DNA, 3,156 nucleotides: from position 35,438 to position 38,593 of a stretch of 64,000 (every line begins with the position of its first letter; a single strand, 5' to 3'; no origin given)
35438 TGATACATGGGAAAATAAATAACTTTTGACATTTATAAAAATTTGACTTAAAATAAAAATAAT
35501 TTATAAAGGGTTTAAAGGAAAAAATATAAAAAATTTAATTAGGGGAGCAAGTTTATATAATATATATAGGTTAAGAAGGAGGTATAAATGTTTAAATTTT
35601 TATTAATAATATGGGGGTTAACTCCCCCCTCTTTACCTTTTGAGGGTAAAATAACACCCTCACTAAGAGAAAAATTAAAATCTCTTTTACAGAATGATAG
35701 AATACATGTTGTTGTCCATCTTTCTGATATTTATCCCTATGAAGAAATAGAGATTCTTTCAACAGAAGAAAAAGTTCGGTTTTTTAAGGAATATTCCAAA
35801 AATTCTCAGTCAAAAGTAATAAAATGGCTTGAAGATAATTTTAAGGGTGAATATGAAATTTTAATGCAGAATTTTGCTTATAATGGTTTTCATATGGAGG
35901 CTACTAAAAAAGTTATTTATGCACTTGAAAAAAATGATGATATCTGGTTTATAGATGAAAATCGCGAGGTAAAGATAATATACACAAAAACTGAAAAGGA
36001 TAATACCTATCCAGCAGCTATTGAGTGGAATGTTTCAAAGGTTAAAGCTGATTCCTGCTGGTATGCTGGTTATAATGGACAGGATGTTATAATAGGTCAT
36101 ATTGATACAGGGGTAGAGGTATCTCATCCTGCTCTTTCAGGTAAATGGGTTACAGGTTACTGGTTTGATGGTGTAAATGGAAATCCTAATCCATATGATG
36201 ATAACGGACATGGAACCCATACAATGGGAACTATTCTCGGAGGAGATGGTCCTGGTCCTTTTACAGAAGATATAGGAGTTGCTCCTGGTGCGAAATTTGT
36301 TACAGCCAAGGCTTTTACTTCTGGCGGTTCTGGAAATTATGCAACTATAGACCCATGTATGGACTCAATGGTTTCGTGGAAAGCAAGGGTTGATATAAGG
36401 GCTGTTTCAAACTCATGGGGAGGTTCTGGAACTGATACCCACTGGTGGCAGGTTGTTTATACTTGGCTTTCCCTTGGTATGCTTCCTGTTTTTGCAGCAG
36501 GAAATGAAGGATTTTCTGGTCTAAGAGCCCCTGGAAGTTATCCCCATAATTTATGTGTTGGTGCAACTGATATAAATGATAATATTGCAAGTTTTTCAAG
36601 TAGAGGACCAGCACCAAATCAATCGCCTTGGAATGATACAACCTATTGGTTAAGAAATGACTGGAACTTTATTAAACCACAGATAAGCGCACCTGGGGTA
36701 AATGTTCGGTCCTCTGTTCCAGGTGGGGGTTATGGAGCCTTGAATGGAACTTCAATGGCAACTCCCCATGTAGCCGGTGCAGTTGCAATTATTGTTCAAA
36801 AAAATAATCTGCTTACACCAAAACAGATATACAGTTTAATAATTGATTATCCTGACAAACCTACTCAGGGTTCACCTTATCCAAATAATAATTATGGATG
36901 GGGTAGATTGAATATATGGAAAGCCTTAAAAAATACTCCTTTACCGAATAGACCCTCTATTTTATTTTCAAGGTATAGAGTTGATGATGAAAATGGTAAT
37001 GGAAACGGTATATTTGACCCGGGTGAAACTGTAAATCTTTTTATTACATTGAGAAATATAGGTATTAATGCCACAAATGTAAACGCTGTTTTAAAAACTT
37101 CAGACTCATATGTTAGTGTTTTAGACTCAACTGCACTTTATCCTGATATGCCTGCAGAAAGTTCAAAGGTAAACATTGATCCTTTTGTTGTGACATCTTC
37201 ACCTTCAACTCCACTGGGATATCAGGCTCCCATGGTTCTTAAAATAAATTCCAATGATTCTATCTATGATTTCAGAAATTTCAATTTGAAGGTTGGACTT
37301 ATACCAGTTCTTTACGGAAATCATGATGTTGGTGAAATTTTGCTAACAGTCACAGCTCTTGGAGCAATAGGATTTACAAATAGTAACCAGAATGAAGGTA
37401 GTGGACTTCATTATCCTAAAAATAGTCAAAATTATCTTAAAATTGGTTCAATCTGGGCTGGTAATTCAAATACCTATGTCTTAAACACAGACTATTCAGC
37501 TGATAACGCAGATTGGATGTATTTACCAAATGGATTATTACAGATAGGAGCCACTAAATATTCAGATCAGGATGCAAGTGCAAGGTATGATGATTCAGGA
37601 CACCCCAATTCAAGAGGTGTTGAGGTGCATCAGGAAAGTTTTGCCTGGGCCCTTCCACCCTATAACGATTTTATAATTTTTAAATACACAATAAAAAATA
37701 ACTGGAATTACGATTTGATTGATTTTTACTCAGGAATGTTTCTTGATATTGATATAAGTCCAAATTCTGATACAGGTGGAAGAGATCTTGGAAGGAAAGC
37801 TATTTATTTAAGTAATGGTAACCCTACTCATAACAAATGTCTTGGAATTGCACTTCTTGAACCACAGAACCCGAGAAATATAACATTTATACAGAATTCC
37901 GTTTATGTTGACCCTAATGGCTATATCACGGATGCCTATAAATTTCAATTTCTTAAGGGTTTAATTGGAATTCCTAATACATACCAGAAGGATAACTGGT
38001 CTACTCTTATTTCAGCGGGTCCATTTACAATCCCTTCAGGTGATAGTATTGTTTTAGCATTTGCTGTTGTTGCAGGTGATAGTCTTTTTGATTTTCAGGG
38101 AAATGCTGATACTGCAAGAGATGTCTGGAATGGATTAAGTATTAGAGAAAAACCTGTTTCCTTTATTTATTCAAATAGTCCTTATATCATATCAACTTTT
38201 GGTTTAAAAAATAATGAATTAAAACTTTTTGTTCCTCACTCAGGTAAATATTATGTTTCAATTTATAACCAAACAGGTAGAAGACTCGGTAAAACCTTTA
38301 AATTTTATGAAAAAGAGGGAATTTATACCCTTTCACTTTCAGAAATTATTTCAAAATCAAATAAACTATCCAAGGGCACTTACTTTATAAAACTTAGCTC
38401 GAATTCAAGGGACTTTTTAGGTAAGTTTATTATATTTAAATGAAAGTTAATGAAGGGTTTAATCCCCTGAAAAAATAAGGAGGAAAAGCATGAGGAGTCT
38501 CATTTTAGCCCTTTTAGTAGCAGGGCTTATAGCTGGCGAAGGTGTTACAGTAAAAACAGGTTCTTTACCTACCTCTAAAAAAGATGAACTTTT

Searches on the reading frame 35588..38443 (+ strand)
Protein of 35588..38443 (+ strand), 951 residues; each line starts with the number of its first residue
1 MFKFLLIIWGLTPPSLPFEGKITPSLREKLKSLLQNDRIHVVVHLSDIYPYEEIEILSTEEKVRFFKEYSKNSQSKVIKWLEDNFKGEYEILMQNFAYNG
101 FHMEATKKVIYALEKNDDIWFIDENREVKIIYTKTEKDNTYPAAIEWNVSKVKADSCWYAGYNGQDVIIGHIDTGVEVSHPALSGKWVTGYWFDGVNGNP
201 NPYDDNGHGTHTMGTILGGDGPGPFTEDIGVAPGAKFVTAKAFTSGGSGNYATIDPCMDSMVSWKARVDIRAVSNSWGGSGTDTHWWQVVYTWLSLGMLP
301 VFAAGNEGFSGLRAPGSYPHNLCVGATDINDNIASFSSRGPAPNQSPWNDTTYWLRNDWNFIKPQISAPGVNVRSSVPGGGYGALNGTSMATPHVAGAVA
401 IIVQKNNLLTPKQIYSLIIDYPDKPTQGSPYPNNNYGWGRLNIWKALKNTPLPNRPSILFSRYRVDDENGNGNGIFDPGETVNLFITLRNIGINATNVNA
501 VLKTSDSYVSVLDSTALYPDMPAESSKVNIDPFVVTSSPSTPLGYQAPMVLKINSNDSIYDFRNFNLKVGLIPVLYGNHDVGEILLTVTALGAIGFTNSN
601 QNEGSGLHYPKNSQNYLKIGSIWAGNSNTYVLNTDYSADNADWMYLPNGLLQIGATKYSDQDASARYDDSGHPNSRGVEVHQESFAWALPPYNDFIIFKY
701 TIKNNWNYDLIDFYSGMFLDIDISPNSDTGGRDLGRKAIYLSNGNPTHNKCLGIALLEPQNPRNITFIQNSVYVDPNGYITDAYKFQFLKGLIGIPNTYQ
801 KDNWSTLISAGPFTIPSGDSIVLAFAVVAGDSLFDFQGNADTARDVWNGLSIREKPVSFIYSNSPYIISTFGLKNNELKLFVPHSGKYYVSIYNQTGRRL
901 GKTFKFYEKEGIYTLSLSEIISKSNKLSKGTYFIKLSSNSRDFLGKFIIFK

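Call 9: search_protein_families(library=pfam, proteins=[window:35588-38440:+], max_evalue=0.01)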
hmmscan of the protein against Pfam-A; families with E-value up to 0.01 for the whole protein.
window:35588-38440:+ (951 aa): 2 families
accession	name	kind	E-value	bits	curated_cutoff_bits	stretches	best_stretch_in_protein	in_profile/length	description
PF00082.27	Peptidase_S8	-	1.2e-47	163.1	21.8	1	164-439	1-288/288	Subtilase family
PF18962.6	Por_Secre_tail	-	0.0018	19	27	1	885-949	19-75/75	Secretion system C-terminal sorting domain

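Call 42: find_encoding_contigs(protein=window:35588-38443:+, flank=10000, max_places=10)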
Protein window:35588-38443:+ (951 aa): no gene with exactly this product is on record in the collection.
